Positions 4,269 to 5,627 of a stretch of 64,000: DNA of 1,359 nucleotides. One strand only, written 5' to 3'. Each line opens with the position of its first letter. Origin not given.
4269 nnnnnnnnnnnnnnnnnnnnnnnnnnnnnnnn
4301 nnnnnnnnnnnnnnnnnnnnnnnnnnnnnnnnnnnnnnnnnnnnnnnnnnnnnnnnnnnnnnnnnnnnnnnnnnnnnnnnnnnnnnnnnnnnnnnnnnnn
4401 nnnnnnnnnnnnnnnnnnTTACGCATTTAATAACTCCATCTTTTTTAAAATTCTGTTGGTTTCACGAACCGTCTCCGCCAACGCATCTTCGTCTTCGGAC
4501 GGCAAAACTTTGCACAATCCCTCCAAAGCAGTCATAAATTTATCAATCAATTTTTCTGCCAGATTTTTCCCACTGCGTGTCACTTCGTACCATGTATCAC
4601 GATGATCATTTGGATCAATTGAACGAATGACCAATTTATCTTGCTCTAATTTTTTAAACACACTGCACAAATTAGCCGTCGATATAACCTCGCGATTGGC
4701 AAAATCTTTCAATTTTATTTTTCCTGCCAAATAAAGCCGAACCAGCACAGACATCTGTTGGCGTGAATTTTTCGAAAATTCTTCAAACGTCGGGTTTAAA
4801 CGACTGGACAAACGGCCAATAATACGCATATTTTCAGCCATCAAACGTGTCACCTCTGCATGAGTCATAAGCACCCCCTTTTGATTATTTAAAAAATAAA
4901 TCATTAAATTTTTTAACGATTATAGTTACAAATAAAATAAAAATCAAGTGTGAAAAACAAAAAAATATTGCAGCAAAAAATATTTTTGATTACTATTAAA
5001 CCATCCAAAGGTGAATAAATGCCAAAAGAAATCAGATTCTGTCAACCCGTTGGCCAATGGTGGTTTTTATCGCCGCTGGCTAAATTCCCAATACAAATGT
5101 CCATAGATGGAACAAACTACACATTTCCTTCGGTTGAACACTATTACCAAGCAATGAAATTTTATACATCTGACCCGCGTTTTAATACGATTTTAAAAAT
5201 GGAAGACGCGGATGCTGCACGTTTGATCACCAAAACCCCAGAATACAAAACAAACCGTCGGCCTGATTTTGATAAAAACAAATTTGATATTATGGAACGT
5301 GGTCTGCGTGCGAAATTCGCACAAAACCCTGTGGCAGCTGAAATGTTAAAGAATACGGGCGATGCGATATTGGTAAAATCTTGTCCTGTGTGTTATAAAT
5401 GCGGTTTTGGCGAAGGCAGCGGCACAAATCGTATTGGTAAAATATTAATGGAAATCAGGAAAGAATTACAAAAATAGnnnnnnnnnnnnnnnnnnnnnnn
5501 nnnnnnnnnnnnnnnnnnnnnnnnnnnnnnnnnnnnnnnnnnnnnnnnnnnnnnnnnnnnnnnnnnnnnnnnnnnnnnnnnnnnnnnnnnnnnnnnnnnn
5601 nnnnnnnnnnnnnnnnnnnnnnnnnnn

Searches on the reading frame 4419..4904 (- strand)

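Call 61: search_protein_families(library=pfam, proteins=[window:4419-4904:-], max_evalue=0.001)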
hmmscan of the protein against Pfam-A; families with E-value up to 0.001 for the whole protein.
window:4419-4904:- (161 aa): 5 families
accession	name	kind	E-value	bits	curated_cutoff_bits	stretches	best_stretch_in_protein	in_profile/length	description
PF01047.28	MarR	-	3.7e-10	40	24.6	1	47-102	2-57/59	MarR family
PF12802.13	MarR_2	-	3e-05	24.5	27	1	47-102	4-60/61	MarR family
PF22381.2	Staph_reg_Sar_Rot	-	9e-05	22.9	27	1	48-118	14-84/85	Transcriptional regulator SarA/Rot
PF01638.23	HxlR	-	9.9e-05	22.6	20.8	1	50-119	7-76/91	HxlR-like helix-turn-helix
PF13601.12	HTH_34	-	0.00092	19.8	27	0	53-121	5-74/80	Winged helix DNA-binding domain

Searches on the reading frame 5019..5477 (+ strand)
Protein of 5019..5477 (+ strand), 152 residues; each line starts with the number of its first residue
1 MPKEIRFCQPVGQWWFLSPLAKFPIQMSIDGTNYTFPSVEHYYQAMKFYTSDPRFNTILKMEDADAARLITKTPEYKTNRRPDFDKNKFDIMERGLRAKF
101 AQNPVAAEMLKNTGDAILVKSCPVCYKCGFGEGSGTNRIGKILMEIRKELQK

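Call 61: search_protein_families(library=pfam, proteins=[window:5019-5477:+], max_evalue=0.001)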
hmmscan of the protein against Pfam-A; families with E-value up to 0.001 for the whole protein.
window:5019-5477:+ (152 aa): 1 family
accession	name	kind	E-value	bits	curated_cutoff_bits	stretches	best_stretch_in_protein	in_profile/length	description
PF08719.17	NADAR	-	1.2e-22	81.4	35.1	1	19-151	20-163/163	NADAR domain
